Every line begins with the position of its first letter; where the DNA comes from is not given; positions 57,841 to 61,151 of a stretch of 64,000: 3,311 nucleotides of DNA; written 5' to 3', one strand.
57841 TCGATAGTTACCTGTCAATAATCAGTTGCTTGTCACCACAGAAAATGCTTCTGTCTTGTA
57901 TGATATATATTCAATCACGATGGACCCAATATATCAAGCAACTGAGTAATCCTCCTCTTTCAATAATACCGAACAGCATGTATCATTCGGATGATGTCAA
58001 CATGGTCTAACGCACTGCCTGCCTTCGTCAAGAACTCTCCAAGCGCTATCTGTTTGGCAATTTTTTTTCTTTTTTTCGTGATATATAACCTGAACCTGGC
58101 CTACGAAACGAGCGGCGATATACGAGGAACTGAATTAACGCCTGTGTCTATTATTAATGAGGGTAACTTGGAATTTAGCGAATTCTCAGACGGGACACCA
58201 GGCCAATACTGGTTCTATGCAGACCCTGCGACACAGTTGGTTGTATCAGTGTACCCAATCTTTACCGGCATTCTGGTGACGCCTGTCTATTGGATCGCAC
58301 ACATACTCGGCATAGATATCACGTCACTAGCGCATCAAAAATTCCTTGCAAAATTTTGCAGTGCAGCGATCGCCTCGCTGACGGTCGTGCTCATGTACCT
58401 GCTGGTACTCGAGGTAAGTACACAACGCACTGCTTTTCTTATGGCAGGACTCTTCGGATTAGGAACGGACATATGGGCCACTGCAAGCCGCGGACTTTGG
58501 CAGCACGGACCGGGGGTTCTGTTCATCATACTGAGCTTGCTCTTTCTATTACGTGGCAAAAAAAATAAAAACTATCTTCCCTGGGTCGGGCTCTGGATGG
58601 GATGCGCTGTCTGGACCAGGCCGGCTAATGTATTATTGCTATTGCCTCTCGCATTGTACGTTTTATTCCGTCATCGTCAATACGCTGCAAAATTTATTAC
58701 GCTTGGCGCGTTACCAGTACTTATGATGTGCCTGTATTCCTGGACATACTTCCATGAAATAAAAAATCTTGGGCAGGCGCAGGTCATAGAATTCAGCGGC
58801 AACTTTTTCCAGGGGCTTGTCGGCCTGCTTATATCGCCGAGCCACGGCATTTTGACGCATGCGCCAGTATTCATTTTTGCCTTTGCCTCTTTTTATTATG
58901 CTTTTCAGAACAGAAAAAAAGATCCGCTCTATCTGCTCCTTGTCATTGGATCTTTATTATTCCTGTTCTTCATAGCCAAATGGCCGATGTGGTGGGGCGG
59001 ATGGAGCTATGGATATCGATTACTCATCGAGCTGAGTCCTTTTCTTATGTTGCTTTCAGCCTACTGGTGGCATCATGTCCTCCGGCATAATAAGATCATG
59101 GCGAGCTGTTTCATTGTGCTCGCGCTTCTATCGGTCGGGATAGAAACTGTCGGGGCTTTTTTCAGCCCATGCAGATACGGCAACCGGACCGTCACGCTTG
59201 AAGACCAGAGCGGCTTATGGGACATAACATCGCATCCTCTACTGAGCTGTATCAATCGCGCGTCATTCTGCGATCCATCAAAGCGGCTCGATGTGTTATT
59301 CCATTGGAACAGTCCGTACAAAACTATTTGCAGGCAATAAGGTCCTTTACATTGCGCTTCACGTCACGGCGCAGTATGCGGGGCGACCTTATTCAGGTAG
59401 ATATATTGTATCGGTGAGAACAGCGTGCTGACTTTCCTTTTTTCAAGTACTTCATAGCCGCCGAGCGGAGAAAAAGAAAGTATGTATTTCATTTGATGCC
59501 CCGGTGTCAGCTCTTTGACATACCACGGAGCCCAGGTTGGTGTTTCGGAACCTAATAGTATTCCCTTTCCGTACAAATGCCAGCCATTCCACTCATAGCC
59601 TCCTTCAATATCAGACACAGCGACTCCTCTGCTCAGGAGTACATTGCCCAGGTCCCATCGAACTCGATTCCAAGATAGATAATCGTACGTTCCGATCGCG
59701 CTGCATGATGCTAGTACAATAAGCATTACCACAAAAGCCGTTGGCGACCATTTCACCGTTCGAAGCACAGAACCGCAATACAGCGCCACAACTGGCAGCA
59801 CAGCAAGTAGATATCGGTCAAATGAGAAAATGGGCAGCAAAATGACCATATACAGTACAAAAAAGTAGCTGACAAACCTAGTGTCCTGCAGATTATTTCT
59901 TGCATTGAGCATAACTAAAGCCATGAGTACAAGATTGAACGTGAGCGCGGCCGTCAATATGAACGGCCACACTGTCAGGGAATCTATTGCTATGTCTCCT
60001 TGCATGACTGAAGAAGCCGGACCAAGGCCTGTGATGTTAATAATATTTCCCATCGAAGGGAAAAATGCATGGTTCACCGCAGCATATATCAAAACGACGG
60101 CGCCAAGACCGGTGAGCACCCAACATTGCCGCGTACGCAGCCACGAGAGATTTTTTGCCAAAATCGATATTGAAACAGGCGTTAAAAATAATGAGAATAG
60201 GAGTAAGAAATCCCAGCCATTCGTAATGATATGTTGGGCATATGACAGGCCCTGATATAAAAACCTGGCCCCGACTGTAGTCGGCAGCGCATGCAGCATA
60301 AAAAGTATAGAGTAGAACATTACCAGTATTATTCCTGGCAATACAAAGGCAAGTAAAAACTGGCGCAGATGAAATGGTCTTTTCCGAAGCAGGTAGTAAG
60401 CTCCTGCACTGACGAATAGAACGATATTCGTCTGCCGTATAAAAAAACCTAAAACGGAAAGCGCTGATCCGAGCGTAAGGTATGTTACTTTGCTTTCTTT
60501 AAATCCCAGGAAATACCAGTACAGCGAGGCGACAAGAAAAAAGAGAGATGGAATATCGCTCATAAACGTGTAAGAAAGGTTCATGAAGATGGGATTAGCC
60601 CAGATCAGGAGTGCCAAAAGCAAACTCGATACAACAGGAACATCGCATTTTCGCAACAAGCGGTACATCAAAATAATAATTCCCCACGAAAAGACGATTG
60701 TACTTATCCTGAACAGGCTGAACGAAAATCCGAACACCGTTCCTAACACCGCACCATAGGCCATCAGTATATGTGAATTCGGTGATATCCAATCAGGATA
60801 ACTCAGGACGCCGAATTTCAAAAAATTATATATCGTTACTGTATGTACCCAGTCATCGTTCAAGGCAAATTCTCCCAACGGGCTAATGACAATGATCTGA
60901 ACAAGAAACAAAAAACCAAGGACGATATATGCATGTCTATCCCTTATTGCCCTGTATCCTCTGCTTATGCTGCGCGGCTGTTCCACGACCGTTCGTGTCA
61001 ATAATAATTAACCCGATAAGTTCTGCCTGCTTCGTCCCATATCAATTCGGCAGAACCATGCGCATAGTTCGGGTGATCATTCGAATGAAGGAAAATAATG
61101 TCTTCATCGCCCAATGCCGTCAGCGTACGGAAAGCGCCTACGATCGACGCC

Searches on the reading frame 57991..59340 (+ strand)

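Call 27: search_protein_families(library=pfam, proteins=[window:57991-59340:+], max_evalue=0.001)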
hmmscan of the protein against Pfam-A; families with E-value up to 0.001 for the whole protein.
window:57991-59340:+ (449 aa): 1 family
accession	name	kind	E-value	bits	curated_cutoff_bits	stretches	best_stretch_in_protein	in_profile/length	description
PF13231.12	PMT_2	-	1.4e-08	35.5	26.1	1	115-251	19-160/160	Dolichyl-phosphate-mannose-protein mannosyltransferase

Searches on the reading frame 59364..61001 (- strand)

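Call 27: search_protein_families(library=pfam, proteins=[window:59364-61001:-], max_evalue=0.001)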
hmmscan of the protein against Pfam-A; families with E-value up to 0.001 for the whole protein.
window:59364-61001:- (545 aa): 1 family
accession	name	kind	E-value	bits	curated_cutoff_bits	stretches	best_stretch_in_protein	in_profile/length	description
PF13231.12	PMT_2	-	2e-07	31.8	26.1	1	88-227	15-152/160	Dolichyl-phosphate-mannose-protein mannosyltransferase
